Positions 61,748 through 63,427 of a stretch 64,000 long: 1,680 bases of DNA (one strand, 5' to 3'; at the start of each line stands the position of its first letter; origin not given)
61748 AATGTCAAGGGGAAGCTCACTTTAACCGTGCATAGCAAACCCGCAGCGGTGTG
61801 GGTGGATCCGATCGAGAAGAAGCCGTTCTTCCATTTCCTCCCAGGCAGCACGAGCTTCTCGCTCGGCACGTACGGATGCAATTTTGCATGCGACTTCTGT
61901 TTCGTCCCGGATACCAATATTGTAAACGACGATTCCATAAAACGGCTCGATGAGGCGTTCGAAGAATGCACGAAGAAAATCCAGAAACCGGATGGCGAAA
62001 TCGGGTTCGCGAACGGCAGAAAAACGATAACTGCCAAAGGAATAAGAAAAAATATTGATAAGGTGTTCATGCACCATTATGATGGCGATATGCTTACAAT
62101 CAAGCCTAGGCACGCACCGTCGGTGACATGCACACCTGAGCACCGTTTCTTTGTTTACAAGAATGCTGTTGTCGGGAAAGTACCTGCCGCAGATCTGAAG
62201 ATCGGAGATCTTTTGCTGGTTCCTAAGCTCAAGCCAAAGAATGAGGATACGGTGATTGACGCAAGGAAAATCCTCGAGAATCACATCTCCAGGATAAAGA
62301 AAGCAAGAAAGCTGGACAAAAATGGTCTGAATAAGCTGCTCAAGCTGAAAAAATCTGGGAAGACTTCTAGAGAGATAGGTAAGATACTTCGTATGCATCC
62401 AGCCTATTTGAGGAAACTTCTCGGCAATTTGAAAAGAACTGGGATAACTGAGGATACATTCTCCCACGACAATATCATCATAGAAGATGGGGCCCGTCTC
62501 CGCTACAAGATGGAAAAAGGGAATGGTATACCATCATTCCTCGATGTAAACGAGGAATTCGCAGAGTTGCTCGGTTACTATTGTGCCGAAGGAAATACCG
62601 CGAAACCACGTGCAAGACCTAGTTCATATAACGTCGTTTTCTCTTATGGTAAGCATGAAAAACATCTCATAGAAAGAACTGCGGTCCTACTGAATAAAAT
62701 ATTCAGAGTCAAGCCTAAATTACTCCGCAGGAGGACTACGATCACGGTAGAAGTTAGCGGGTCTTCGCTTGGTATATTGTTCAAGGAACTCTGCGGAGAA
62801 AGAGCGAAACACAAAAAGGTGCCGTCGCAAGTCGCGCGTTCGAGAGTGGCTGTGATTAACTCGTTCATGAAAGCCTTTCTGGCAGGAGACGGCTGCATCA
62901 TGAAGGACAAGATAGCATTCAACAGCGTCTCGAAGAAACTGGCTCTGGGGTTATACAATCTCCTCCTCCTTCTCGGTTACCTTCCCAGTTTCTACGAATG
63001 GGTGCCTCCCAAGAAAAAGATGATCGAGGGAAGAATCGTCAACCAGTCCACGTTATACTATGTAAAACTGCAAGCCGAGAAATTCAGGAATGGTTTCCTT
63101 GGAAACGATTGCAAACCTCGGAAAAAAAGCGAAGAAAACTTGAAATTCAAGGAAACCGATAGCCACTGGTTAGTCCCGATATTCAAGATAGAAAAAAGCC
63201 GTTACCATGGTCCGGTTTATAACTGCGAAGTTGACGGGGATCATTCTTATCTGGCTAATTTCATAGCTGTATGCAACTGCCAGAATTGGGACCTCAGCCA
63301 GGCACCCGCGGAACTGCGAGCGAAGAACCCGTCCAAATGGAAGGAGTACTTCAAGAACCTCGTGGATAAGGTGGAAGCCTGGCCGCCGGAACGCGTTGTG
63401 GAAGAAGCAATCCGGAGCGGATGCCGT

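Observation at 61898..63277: Intein inserted inside the CX3CX2C iron-sulfur motif of a radical SAM enzyme, in an ORF missing from the ORF track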

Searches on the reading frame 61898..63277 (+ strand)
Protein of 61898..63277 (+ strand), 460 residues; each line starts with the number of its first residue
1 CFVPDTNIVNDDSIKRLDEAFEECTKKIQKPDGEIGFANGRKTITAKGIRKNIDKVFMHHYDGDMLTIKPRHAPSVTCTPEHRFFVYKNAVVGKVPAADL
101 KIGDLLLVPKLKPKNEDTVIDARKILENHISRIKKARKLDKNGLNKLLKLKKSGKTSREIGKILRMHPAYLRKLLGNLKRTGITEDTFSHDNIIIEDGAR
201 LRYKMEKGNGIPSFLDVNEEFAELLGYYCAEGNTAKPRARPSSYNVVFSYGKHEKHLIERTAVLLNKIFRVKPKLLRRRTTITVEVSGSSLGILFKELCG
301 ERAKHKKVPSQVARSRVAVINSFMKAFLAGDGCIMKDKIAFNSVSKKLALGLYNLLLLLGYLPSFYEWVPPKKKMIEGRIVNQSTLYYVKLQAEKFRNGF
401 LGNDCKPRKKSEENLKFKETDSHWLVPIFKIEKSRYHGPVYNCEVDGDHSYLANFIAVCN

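Call 5: search_protein_families(library=pfam, proteins=[window:61898-63277:+], max_evalue=1)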
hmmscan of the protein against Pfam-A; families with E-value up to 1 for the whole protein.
window:61898-63277:+ (460 aa): 4 families
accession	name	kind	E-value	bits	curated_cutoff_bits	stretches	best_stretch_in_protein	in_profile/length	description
PF14890.11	Intein_splicing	-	1.6e-12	47.9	35.8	1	48-458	33-153/155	Intein splicing domain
PF14528.11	LAGLIDADG_3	-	1.9e-09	38.1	22.5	1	320-381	3-69/82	LAGLIDADG-like domain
PF13545.12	HTH_Crp_2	-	0.16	12.4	27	1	156-202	24-68/70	Crp-like helix-turn-helix domain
PF05204.19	Hom_end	-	0.19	12.3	21.1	1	307-414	1-106/110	Homing endonuclease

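Call 6: search_protein_families(library=ncbifam, proteins=[window:61898-63277:+], max_evalue=1)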
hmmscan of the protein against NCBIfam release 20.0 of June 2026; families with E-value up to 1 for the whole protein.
window:61898-63277:+ (460 aa): 12 families
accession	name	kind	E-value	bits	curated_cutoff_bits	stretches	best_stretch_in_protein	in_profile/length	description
NF045703.1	rSAM_Tes_intein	exception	1.1e-18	66.5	1700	1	35-453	198-602/1040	tetraether lipid synthase Tes, intein-containing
NF011303.0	PRK14715.1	equivalog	3.1e-16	57.7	1585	1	51-359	957-1255/1627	DNA-directed DNA polymerase II large subunit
NF011491.0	PRK14898.1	equivalog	1.5e-13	49.8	783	1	51-356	138-375/860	DNA-directed RNA polymerase subunit A''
NF011287.0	PRK14698.1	equivalog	1.7e-12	46.2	1238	1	211-380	385-548/1017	V-type ATP synthase subunit A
NF011418.0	PRK14845.1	equivalog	9.4e-10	36.9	756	1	1-393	24-301/1049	translation initiation factor IF-2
NF003157.0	PRK04132.1-2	equivalog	1e-07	30.3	1103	1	215-369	166-315/864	replication factor C small subunit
TIGR01445.1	intein_Nterm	domain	1.2e-06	29.4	24.5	1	1-86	1-83/83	intein N-terminal splicing region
NF011302.0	PRK14714.1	equivalog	2.2e-06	25.5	1791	1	18-121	964-1065/1350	DNA-directed DNA polymerase II large subunit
NF005852.0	PRK07773.1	equivalog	0.00014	20.3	780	1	298-361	590-660/886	replicative DNA helicase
NF038098.1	GyrA_w_intein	exception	0.00098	17.1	1850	1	295-368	311-389/1232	intein-containing DNA gyrase subunit A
NF043032.1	archaea_histone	superfamily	0.032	14.6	50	1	9-50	17-58/60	histone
TIGR01443.1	intein_Cterm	domain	0.033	14.5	15.6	1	439-457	1-20/24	intein C-terminal splicing region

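Call 8: find_homologous_proteins(query=window:61898-63277:+)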
Query window:61898-63277:+ (460 aa): 49 proteins with E <= 0.001 among 8000 candidates.
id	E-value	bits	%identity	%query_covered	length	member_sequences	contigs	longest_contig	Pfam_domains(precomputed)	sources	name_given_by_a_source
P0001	2.9e-204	697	68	98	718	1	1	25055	PF04055.28,PF14528.12,PF14890.12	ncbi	ncbi:MAG: AmmeMemoRadiSam system radical SAM enzyme [Candidatus Micrarchaeota archaeon]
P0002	2.2e-195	668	64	100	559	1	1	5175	PF14528.12,PF14890.12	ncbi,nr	ncbi:TPA: hypothetical protein HA238_05090, partial [Candidatus Micrarchaeota archaeon]|nr:hypotheti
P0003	1.5e-150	520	52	100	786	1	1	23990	PF04055.28,PF14528.12,PF14890.12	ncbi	-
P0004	1.6e-150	520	54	100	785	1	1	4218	PF04055.28,PF14528.12,PF14890.12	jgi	-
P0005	4.1e-142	492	49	100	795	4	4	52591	PF04055.28,PF14528.12,PF14890.12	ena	-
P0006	3.1e-139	483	49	100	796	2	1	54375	PF04055.28,PF14528.12,PF14890.12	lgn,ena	-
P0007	2.4e-133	463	49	100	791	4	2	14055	PF04055.28,PF14528.12,PF14890.12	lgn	-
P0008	5.2e-133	462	47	100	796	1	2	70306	PF04055.28,PF14528.12,PF14890.12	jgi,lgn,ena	-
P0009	6.9e-132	458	47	100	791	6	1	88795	PF04055.28,PF14528.12,PF14890.12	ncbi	ncbi:MAG: AmmeMemoRadiSam system radical SAM enzyme [Candidatus Micrarchaeia archaeon]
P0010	4.4e-131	456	67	65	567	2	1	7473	PF04055.28,PF14528.12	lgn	-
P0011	4.4e-128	446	48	100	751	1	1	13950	PF04055.28,PF14528.12,PF14890.12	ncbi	-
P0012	5.7e-128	446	45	100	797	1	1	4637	PF04055.28,PF14528.12,PF14890.12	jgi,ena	-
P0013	1.8e-124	434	47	100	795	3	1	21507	PF04055.28,PF14528.12,PF14890.12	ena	-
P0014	5.5e-124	432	48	100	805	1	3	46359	PF04055.28,PF14528.12,PF14890.12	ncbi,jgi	-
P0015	1.0e-119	418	44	100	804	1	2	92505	PF04055.28,PF14528.12,PF14890.12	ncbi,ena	-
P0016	8.3e-111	389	43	100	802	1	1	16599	PF04055.28,PF14528.12,PF14890.12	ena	-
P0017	1.5e-110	388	44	100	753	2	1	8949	PF04055.28,PF14528.12,PF14890.12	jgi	jgi:pyruvate-formate lyase-activating enzyme/intein/homing endonuclease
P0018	7.0e-108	379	44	100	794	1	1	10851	PF04055.28,PF14528.12,PF14890.12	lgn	-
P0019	1.3e-106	375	42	100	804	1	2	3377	PF04055.28,PF14528.12,PF14890.12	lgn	-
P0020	6.1e-106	373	41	100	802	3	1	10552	PF04055.28,PF14528.12,PF14890.12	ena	-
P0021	8.3e-103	363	41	100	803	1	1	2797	PF04055.28,PF14528.12,PF14890.12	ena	-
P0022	9.6e-103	362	41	100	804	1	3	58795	PF04055.28,PF14528.12,PF14890.12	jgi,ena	-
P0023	1.3e-101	359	42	100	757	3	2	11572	PF04055.28,PF14528.12,PF14890.12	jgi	-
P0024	1.7e-101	358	47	55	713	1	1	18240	PF04055.28,PF14528.12,PF14890.12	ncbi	-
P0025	1.3e-99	352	41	100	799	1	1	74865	PF04055.28,PF14528.12,PF14890.12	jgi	jgi:pyruvate formate lyase activating enzyme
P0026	3.6e-99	351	41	100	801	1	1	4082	PF04055.28,PF14528.12,PF14890.12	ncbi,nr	ncbi:MAG: hypothetical protein DDT19_02151 [Syntrophomonadaceae bacterium]|nr:hypothetical protein [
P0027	5.4e-98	347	40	100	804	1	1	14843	PF04055.28,PF14528.12,PF14890.12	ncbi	-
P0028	1.3e-97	345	40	100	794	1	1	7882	PF04055.28,PF14528.12,PF14890.12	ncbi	-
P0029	5.3e-97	343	43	94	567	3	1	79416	PF04055.28,PF14528.12,PF14890.12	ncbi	ncbi:MAG: LAGLIDADG family homing endonuclease [Thermoproteota archaeon]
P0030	1.1e-96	342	40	100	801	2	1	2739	PF04055.28,PF14528.12,PF14890.12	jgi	-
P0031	3.0e-96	341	40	100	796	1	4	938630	PF04055.28,PF14528.12,PF14890.12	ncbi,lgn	ncbi:MAG: radical SAM protein [Candidatus Aenigmatarchaeota archaeon]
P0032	1.0e-95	339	64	51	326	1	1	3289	PF14890.12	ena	-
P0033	2.8e-94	334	38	100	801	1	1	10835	PF04055.28,PF14528.12,PF14890.12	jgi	jgi:pyruvate formate lyase activating enzyme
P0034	5.2e-94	334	38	100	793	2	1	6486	PF04055.28,PF14528.12,PF14890.12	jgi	jgi:pyruvate formate lyase activating enzyme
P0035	4.2e-93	331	40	100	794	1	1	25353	PF04055.28,PF14528.12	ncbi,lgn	-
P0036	1.1e-90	323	37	100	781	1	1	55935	PF04055.28,PF14528.12,PF14890.12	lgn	-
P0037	5.4e-89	317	39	100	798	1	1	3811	PF14528.12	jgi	jgi:uncharacterized Fe-S radical SAM superfamily protein PflX/intein/homing endonuclease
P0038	7.7e-85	303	38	100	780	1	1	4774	PF04055.28,PF14890.12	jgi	jgi:putative pyruvate formate lyase activating enzyme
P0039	4.9e-82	294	37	100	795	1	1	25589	PF04055.28,PF14528.12,PF14890.12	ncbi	-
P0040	1.2e-81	293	37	100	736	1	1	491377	PF04055.28,PF13353.12,PF14528.12,PF14890.12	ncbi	-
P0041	9.0e-81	290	37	100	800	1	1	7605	PF04055.28,PF14528.12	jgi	jgi:putative pyruvate formate lyase activating enzyme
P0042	1.7e-78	282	38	86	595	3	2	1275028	PF04055.28,PF14528.12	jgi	jgi:pyruvate-formate lyase-activating enzyme/intein/homing endonuclease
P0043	5.5e-75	271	35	100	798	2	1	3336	PF04055.28,PF14528.12,PF14890.12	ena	-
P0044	1.9e-70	256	35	86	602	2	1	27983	PF04055.28,PF14528.12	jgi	jgi:pyruvate-formate lyase-activating enzyme/intein/homing endonuclease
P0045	5.5e-66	241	34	100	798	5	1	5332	PF04055.28,PF14528.12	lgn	-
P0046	6.6e-57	211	30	100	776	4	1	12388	PF04055.28,PF14528.12,PF14890.12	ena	-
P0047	2.9e-41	160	41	48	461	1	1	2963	PF04055.28,PF14528.12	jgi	-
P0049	3.2e-12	64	25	89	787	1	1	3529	PF14528.12,PF01041.24,PF14890.12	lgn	-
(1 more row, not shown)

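Call 15: search_solved_structures(query=window:61898-63277:+, max_evalue=0.01)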
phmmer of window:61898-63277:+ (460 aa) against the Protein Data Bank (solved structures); distinct sequences matched with E-value up to 0.01: 4.
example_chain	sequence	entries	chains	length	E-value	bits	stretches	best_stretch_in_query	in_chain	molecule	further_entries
2cw7_A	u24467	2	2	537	7e-15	57.9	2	211-356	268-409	Endonuclease PI-PkoII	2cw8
7qsu_A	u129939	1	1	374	6.4e-11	44.8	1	211-367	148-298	V-ATPase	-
7qss_A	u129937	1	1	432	8.2e-11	44.4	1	211-370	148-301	V-type ATP synthase alpha chain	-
2jmz_A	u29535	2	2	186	1.7e-06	30.2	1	2-125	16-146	Hypothetical protein MJ0781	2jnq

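Call 34: search_protein_representatives(protein=window:61898-63277:+)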
Query: 460 residues. Proteins with E-value up to 0.001 (for the whole library): 4733; up to 1e-10: 1189; up to 1e-30: 70. The best 150 are listed.
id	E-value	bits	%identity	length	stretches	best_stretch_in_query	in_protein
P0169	6.3e-190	648.1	63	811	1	1-460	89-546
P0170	1.0e-117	410.0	46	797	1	1-460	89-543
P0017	4.9e-111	388.0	44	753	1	1-460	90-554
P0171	1.9e-103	363.0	42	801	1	1-460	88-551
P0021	2.6e-103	362.5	43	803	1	1-460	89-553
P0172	1.1e-99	350.6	40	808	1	1-460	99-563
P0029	1.7e-97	343.4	44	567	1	31-460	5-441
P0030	3.5e-97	342.3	41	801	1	1-460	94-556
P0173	2.9e-96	339.3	42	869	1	1-460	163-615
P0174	4.4e-90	319.0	37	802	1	1-460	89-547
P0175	5.4e-85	302.2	37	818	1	1-459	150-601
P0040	3.8e-82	292.8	39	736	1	1-460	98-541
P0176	1.8e-81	290.6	37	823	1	1-460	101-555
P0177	4.1e-78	279.5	38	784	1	41-460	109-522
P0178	1.8e-74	267.5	36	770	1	2-460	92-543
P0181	5.5e-67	242.8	35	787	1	1-460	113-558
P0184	5.7e-64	232.9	36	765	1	1-460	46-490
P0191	3.7e-56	207.1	36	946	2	194-460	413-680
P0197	3.4e-49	184.2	32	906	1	41-460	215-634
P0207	5.9e-37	143.8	28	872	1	39-460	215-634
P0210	2.0e-36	142.1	30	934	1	41-459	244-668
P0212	1.2e-35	139.5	30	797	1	43-459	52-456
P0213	6.5e-35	137.1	34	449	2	198-335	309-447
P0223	9.1e-33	130.0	27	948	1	1-460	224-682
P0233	6.1e-30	120.7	29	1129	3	208-453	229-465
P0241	2.2e-27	112.3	29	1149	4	193-460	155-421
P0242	2.4e-27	112.2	29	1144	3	205-455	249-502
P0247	1.1e-26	110.0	31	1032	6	180-459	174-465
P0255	3.4e-25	105.1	29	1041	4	209-460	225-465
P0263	2.4e-24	102.3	30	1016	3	200-453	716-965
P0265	3.9e-24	101.6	41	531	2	1-112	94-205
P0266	4.2e-24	101.5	30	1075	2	189-460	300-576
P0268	6.5e-24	100.9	29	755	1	40-460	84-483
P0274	1.6e-23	99.6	39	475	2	1-131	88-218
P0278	3.0e-23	98.7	29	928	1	40-458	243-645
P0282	4.4e-23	98.1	29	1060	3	179-458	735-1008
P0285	1.2e-22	96.7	33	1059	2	211-456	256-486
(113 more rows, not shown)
